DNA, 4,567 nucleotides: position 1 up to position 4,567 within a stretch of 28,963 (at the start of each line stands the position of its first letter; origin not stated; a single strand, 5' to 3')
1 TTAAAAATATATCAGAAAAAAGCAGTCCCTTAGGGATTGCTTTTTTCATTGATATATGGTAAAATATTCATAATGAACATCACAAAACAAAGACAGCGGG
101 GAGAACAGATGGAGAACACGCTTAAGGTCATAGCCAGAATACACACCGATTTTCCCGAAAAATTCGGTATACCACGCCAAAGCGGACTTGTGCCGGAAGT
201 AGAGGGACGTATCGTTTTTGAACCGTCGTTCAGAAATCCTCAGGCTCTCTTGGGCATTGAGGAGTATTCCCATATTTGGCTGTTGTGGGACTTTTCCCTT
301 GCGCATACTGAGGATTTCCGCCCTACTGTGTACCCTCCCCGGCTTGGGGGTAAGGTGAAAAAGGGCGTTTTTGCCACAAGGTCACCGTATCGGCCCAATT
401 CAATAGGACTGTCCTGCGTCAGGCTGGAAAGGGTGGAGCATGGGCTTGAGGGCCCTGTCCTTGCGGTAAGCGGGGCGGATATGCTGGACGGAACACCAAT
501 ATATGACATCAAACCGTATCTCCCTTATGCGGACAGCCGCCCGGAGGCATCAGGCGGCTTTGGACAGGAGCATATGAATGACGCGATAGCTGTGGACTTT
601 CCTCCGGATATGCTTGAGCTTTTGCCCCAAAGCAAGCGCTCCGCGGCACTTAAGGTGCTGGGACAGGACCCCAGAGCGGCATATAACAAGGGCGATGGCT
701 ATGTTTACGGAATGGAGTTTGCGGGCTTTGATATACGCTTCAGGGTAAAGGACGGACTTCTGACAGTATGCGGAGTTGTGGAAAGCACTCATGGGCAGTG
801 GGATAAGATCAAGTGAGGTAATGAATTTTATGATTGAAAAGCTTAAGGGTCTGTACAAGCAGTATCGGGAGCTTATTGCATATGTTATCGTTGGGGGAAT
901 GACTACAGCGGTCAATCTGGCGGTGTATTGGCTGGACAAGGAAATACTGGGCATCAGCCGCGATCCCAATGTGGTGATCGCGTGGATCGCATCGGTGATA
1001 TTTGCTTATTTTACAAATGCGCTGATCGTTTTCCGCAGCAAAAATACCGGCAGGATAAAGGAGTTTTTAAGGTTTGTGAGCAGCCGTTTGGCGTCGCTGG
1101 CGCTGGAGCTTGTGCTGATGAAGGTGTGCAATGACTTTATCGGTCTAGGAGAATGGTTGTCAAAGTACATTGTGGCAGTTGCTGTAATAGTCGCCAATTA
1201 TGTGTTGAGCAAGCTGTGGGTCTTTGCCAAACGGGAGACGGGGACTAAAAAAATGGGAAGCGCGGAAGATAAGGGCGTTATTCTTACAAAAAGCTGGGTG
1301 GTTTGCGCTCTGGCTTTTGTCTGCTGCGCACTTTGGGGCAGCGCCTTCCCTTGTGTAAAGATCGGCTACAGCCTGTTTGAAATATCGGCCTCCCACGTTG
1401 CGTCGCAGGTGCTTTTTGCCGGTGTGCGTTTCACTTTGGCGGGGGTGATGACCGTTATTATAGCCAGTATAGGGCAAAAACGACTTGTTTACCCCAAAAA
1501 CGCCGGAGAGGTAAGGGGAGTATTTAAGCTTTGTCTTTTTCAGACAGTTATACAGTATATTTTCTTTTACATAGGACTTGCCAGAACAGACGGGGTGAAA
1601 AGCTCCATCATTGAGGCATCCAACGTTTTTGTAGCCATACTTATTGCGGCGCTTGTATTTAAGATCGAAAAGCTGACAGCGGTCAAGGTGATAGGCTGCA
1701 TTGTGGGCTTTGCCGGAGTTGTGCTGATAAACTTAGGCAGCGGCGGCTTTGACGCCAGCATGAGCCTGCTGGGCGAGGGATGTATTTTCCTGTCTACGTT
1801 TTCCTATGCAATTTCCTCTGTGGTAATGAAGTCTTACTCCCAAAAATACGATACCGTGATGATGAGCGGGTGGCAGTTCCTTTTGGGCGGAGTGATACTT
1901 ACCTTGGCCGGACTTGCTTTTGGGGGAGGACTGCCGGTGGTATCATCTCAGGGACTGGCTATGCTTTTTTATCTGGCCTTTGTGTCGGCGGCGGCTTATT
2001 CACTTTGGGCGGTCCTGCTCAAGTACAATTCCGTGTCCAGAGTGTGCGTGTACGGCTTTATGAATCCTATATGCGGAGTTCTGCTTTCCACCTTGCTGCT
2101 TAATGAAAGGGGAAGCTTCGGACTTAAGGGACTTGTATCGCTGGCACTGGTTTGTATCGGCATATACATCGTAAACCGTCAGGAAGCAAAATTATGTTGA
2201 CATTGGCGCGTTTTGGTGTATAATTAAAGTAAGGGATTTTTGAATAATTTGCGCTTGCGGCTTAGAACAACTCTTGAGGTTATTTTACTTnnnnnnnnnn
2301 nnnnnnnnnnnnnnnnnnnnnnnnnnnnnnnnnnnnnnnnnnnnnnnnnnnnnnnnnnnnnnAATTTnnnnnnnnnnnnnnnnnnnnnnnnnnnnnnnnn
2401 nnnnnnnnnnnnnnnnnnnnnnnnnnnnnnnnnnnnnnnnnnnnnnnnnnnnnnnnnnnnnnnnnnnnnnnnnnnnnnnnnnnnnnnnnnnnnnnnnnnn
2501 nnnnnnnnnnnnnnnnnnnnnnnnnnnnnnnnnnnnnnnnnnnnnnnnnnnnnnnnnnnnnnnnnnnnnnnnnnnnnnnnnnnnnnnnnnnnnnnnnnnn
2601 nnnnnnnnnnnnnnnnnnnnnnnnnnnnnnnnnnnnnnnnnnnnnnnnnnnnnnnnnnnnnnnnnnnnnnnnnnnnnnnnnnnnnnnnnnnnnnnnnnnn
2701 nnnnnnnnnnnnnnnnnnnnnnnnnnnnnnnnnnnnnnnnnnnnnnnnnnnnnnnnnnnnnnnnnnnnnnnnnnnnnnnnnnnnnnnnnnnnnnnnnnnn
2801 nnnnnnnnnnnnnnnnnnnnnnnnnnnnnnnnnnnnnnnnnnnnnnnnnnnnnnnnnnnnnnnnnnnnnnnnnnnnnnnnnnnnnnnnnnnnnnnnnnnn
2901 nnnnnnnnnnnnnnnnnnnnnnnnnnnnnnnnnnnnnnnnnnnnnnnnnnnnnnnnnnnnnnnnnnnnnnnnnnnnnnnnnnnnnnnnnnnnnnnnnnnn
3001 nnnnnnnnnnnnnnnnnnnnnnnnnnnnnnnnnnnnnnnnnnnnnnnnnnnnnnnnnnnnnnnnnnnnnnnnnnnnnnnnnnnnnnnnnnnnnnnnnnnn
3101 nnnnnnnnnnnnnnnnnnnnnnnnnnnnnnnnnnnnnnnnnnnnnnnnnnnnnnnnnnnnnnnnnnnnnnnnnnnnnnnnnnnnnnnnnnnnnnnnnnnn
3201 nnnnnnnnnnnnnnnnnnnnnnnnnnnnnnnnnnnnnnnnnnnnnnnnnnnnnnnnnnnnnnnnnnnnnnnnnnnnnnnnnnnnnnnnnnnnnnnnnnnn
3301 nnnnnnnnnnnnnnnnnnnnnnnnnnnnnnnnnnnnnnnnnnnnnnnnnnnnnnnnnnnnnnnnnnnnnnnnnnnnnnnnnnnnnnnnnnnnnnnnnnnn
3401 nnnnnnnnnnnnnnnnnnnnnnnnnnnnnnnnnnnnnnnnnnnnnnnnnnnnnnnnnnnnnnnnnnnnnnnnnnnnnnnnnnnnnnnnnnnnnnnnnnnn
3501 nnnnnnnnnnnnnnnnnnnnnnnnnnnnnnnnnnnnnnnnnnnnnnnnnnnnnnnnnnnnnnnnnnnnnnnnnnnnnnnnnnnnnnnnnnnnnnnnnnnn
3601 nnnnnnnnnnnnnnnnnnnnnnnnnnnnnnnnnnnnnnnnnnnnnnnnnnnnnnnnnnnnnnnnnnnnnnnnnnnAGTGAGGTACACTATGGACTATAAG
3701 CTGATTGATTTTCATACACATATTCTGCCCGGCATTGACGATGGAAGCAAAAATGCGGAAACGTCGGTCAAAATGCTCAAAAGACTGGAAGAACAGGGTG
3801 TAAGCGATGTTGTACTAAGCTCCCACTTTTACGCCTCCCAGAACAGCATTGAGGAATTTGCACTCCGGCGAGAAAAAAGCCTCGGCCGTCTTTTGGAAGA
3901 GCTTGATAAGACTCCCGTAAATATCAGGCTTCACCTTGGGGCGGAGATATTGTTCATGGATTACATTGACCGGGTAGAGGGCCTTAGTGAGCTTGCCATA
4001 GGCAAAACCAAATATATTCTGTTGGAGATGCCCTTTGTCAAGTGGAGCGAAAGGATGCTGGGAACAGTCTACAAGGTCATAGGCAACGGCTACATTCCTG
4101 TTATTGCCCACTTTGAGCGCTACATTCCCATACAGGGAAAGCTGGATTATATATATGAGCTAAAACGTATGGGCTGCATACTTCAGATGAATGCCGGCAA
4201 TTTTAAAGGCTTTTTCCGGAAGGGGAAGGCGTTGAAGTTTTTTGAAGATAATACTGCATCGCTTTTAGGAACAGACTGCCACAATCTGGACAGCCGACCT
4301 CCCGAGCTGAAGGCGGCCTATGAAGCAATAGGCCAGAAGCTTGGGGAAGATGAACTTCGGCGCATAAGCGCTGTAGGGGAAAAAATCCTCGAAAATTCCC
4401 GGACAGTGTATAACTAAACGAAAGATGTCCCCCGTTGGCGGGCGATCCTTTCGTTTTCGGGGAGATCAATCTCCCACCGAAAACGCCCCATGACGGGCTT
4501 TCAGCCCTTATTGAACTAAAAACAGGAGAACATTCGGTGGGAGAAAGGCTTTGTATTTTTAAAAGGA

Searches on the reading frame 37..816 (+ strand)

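Call 60: search_protein_families(library=pfam, proteins=[window:37-816:+], max_evalue=1)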
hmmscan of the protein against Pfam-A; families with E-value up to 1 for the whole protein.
window:37-816:+ (259 aa): 2 families
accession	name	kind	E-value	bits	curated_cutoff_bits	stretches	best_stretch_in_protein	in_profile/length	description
PF01980.22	TrmO_N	-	1.5e-44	151.4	26.8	1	44-166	1-116/116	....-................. O N-terminal domain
PF18389.7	TrmO_C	-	1.6e-08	35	27.1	1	188-238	7-65/65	TrmO C-terminal domain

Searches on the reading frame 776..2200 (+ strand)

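Call 14: search_protein_families(library=pfam, proteins=[window:776-2200:+], max_evalue=0.01)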
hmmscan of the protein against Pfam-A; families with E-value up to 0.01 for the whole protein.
window:776-2200:+ (474 aa): 2 families
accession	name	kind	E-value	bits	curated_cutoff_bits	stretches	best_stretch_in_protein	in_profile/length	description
PF00892.27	EamA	-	9e-31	107.4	28.2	2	332-467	2-134/135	EamA-like transporter family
PF04138.20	GtrA_DPMS_TM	-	1.2e-23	83.9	26.1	1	36-150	2-117/117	GtrA/DPMS, transmembrane domain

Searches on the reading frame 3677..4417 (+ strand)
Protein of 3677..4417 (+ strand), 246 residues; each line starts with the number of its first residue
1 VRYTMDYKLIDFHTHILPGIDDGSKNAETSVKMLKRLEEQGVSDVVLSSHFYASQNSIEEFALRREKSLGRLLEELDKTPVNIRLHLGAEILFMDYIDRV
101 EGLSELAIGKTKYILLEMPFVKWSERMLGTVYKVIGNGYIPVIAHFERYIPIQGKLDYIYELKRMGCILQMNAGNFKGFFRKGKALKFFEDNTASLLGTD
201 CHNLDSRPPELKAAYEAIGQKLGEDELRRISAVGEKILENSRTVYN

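Call 14: search_protein_families(library=pfam, proteins=[window:3677-4417:+], max_evalue=0.01)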
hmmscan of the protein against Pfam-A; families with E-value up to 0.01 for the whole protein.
window:3677-4417:+ (246 aa): 1 family
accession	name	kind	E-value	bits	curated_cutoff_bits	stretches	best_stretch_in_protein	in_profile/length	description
PF19567.5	CpsB_CapC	-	2.3e-48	165.1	27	1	9-231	1-225/234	Capsular polysaccharide synthesis, CpsB/CapC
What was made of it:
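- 3677..4417 (+): CpsB/CapC-type phosphatase gene, ending at copy 1. Pfam PF19567, E = 2e-48 (call 14).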

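Call 33: find_encoding_contigs(protein=window:3677-4417:+, flank=10000, max_places=10)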
Protein window:3677-4417:+ (246 aa): no gene with exactly this product is on record in the collection.

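Call 44: find_homologous_proteins(query=window:3677-4414:+)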
Query window:3677-4414:+ (246 aa): 2328 proteins with E <= 0.001 among 2775 candidates; the best 120 are listed.
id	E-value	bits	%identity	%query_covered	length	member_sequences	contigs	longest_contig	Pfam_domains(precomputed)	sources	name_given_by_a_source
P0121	4.1e-143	493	91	98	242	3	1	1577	PF19567.6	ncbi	-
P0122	9.7e-102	358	66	96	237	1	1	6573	PF19567.6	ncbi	ncbi:MAG: tyrosine-protein phosphatase [Clostridia bacterium]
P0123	1.2e-95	338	63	95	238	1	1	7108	PF19567.6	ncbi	-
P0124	9.9e-95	335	63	96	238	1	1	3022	PF19567.6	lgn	-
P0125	1.8e-92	327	61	96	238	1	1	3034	PF19567.6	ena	-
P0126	1.5e-90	321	63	96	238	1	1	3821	PF19567.6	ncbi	-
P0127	5.7e-90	319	61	96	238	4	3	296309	PF19567.6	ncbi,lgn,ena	-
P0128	6.6e-90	319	63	95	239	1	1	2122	PF19567.6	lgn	-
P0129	4.6e-88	313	59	96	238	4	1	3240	PF19567.6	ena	-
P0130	1.2e-87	311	58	96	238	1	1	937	PF19567.6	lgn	-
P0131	1.5e-87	311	58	95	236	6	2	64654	PF19567.6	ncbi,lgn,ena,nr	ncbi:MAG: hypothetical protein J1F63_01975 [Oscillospiraceae bacterium]|nr:hypothetical protein [Osc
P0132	1.6e-87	311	61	95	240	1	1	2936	PF19567.6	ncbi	-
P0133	2.1e-85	304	59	96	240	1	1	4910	PF19567.6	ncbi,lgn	-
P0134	3.3e-85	303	57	95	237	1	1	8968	PF19567.6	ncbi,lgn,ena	-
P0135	6.5e-85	303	55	98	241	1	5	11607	PF19567.6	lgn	-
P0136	1.8e-84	301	57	95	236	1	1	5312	PF19567.6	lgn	-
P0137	3.5e-84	300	60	95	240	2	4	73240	PF19567.6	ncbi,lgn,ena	-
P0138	1.3e-83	298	57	95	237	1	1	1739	PF19567.6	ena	-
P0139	1.7e-82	295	59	93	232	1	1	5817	PF19567.6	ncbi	-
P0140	8.8e-82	292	58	95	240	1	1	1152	PF19567.6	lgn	-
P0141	1.2e-81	292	56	96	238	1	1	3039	PF19567.6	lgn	-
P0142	5.6e-81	290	55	95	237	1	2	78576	PF19567.6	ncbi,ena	-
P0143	2.9e-77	277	53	95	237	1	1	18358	PF19567.6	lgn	-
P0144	8.3e-77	276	56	90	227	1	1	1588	PF19567.6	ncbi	-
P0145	2.3e-71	258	51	94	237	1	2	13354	PF19567.6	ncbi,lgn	-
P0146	1.6e-68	249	50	96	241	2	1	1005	PF19567.6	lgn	-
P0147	6.7e-65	237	49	96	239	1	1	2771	PF19567.6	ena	-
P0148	6.7e-65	237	49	96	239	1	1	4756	PF19567.6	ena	-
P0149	9.3e-64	233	47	96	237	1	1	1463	PF19567.6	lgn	-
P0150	2.2e-63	232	46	96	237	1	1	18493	PF19567.6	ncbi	-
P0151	2.2e-63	232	46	96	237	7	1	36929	PF19567.6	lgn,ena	-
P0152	3.8e-63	231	47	96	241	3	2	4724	PF19567.6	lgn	-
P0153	4.1e-63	231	47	96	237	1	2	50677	PF19567.6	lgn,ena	-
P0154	9.2e-63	230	46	96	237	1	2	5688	PF19567.6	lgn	-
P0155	1.8e-62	229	46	96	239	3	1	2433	PF19567.6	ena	-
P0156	1.8e-61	226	45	96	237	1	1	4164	PF19567.6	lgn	-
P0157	3.7e-61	225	44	95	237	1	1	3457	PF19567.6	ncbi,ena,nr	ncbi:MAG: hypothetical protein IKC07_00930 [Clostridia bacterium]|nr:hypothetical protein [Clostridi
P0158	3.7e-61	225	46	97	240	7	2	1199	PF19567.6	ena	-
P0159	5.1e-61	224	45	96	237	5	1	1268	PF19567.6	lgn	-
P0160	1.5e-60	223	45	96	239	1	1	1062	PF19567.6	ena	-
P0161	1.5e-60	223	48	91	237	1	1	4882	PF19567.6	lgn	-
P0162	2.4e-60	222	45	96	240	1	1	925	PF19567.6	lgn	-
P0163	4.3e-60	221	45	96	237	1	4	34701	PF19567.6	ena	-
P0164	6.4e-60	221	44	96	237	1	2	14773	PF19567.6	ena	-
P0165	9.5e-60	220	46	96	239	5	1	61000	PF19567.6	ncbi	-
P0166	2.4e-59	219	44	96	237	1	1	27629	PF19567.6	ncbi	-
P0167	2.4e-59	219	45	96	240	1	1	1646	PF19567.6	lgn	-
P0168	2.7e-59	219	46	96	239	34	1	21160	PF19567.6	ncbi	-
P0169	1.1e-58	217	45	97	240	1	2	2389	PF19567.6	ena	-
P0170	1.5e-58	216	46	96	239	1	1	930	PF19567.6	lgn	-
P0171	2.6e-58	215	43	95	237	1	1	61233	PF19567.6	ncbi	-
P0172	4.3e-58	215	46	96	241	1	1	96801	PF19567.6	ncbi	-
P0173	9.1e-58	214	43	96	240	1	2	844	PF19567.6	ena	-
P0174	1.8e-57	213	46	96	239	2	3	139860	PF19567.6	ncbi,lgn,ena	-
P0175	1.9e-57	213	42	96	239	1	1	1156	PF19567.6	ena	-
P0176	2.3e-57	212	44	96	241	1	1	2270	PF19567.6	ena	-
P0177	1.1e-56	210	44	95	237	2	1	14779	PF19567.6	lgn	-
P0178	1.1e-55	207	44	97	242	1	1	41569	PF19567.6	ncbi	-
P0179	2.6e-55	206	44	96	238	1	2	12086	PF19567.6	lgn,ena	-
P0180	2.7e-55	206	43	96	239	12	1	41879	PF19567.6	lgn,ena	-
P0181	4.5e-55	205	44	93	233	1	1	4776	PF19567.6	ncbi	-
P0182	5.6e-55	205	43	96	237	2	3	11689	PF19567.6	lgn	-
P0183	1.1e-54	204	43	96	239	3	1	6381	PF19567.6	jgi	-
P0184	1.1e-54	204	44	95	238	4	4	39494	PF19567.6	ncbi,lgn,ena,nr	ncbi:MAG: capsular polysaccharide biosynthesis protein [Clostridia bacterium]|nr:capsular polysaccha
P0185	1.3e-54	203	44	96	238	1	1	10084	PF19567.6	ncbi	-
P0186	1.9e-54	203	43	96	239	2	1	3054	PF19567.6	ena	-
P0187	2.1e-54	203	41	96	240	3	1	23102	PF19567.6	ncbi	-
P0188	1.1e-53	200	43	97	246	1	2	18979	PF19567.6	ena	-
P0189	1.8e-53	200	44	97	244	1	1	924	PF19567.6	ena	-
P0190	2.6e-53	199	44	87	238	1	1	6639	PF19567.6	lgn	-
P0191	5.2e-53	198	44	95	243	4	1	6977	PF19567.6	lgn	-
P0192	5.8e-53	198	42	93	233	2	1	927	PF19567.6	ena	-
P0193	1.2e-52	197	44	96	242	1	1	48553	PF19567.6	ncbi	-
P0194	1.2e-52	197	37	96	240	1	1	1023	PF19567.6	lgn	-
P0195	1.4e-52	197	42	93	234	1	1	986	PF19567.6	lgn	-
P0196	1.7e-52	196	45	87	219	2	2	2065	PF19567.6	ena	-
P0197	1.9e-52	196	41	97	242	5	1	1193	PF19567.6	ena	-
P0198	2.1e-52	196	43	96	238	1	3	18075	PF19567.6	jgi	jgi:protein-tyrosine phosphatase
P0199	5.4e-52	195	43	87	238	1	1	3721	PF19567.6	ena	-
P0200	7.7e-52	194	45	95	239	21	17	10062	PF19567.6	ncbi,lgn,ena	-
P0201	9.2e-52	194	43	93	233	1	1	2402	PF19567.6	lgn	-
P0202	1.1e-51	194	42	96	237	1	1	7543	PF19567.6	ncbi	-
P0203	2.0e-51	193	40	95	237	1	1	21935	PF19567.6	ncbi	-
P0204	2.5e-51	193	42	95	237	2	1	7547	PF19567.6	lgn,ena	-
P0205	2.6e-51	193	42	93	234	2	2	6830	PF19567.6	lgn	-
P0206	3.9e-51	192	41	96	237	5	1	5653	PF19567.6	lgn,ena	-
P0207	4.5e-51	192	45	94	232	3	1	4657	PF19567.6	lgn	-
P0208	4.8e-51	192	40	96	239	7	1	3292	PF19567.6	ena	-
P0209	5.5e-51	191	43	95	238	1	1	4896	PF19567.6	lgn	-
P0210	6.6e-51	191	43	94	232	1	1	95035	PF19567.6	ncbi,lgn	-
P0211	6.9e-51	191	43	93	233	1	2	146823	PF19567.6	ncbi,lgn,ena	-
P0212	7.2e-51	191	45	93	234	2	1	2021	PF19567.6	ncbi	-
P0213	7.2e-51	191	44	93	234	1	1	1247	PF19567.6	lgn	-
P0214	8.2e-51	191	41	94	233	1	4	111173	PF19567.6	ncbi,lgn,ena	-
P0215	8.6e-51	191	44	94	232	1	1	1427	PF19567.6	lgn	-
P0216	8.7e-51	191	45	96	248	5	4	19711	PF19567.6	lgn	-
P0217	1.1e-50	191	41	95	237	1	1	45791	PF19567.6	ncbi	-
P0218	2.0e-50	190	44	93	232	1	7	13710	PF19567.6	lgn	-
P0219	2.1e-50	190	40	93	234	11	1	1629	PF19567.6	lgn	-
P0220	2.2e-50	189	41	96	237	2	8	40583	PF19567.6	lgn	-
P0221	2.5e-50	189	44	94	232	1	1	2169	PF19567.6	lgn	-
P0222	2.5e-50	189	41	96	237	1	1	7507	PF19567.6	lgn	-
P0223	2.6e-50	189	40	95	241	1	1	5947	PF19567.6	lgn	-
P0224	2.9e-50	189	44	93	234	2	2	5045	PF19567.6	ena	-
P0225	3.1e-50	189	40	94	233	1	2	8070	PF19567.6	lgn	-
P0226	4.5e-50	188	40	93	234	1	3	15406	PF19567.6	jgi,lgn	jgi:protein-tyrosine phosphatase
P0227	4.9e-50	188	43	93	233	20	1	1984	PF19567.6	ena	-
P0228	4.9e-50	188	43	93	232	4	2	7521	PF19567.6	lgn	-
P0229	6.8e-50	188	42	94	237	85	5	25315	PF19567.6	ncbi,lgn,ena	-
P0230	7.1e-50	188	43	93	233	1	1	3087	PF19567.6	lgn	-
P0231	7.6e-50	188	44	93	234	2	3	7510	PF19567.6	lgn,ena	-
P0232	1.0e-49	187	45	93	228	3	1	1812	PF19567.6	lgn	-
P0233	1.3e-49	187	42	95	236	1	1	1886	PF19567.6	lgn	-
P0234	1.5e-49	187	44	89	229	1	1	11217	PF19567.6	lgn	-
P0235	1.6e-49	187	42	93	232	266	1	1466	PF19567.6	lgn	-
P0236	1.7e-49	187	42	93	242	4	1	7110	PF19567.6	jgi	jgi:protein-tyrosine phosphatase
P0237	2.0e-49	186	45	93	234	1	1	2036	PF19567.6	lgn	-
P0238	2.9e-49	186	43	90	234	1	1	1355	PF19567.6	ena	-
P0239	3.1e-49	186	42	93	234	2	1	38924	PF19567.6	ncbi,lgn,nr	ncbi:MAG: capsular polysaccharide biosynthesis protein [Clostridia bacterium]|nr:capsular polysaccha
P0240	4.3e-49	185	44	93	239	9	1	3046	PF19567.6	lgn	-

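Call 47: find_encoding_contigs(protein=P0121, flank=10000, max_places=5)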
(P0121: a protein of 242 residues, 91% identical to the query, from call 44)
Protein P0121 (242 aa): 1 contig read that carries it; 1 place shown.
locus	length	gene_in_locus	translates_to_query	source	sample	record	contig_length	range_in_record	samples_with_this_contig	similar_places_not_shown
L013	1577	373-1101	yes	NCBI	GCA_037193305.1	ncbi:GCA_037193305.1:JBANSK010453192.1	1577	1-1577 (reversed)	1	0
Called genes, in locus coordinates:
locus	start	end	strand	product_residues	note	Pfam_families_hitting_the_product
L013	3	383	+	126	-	?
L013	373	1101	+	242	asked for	PF19567:CpsB_CapC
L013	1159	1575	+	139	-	?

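Call 48: find_encoding_contigs(protein=P0122, flank=5000, max_places=3)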
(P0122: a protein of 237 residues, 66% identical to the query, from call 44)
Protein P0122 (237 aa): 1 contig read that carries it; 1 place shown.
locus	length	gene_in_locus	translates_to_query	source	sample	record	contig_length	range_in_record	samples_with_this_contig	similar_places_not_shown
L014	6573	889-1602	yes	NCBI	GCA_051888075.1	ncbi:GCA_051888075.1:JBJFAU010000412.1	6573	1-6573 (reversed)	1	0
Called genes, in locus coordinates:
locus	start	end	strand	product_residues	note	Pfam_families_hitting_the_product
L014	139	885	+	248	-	PF00142:Fer4_NifH, PF01656:CbiA, PF09140:MipZ (weak), PF10609:ParA, PF13614:AAA_31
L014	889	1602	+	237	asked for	PF19567:CpsB_CapC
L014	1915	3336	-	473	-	PF13439:Glyco_transf_4, PF13477:Glyco_trans_4_2 (weak), PF13579:Glyco_trans_4_4, PF00534:Glycos_transf_1, PF13692:Glyco_trans_1_4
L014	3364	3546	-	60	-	PF14056:DUF4250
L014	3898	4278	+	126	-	PF05164:ZapA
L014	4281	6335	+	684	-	PF01136:Peptidase_U32, PF12392:DUF3656, PF01136:Peptidase_U32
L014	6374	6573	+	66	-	PF04994:TfoX_C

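Call 80: find_encoding_contigs(protein=P0123, flank=3000, max_places=2)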
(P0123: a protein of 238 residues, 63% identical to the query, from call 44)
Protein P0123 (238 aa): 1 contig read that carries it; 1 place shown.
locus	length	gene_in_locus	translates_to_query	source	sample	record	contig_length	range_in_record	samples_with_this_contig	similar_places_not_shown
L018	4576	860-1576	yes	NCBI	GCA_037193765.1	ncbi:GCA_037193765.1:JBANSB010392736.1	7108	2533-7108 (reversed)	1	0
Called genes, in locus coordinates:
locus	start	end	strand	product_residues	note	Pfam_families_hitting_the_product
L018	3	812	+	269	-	?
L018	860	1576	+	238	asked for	PF19567:CpsB_CapC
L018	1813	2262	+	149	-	PF22381:Staph_reg_Sar_Rot (weak), PF12802:MarR_2, PF01047:MarR, PF13463:HTH_27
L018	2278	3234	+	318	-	PF08545:ACP_syn_III, PF08541:ACP_syn_III_C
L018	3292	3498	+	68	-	PF00550:PP-binding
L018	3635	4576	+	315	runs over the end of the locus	PF00478:IMPDH (faint), PF03060:NMO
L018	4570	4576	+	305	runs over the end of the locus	PF00698:Acyl_transf_1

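Call 81: find_encoding_contigs(protein=P0127, flank=3000, max_places=2)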
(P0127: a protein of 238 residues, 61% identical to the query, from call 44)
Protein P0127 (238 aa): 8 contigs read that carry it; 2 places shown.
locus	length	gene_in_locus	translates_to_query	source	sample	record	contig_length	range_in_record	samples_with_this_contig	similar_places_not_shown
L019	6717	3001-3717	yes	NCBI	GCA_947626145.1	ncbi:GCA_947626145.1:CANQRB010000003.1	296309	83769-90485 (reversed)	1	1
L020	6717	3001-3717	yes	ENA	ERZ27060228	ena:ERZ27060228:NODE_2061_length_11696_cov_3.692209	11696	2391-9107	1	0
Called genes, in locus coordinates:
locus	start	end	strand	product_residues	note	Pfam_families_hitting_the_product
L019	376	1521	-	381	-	PF00768:Peptidase_S11, PF02113:Peptidase_S13 (faint), PF13354:Beta-lactamase2 (weak)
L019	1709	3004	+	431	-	PF02706:Wzz, PF13614:AAA_31 (weak)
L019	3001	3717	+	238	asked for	PF19567:CpsB_CapC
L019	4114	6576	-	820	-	PF00343:Phosphorylase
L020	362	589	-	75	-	-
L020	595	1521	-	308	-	PF00768:Peptidase_S11, PF02113:Peptidase_S13 (faint), PF13354:Beta-lactamase2 (weak)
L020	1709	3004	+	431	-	PF02706:Wzz, PF13614:AAA_31 (weak)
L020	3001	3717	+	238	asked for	PF19567:CpsB_CapC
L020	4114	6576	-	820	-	PF00343:Phosphorylase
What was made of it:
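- L014 and L018-L020 have different downstream genes (calls 48, 80, 81).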
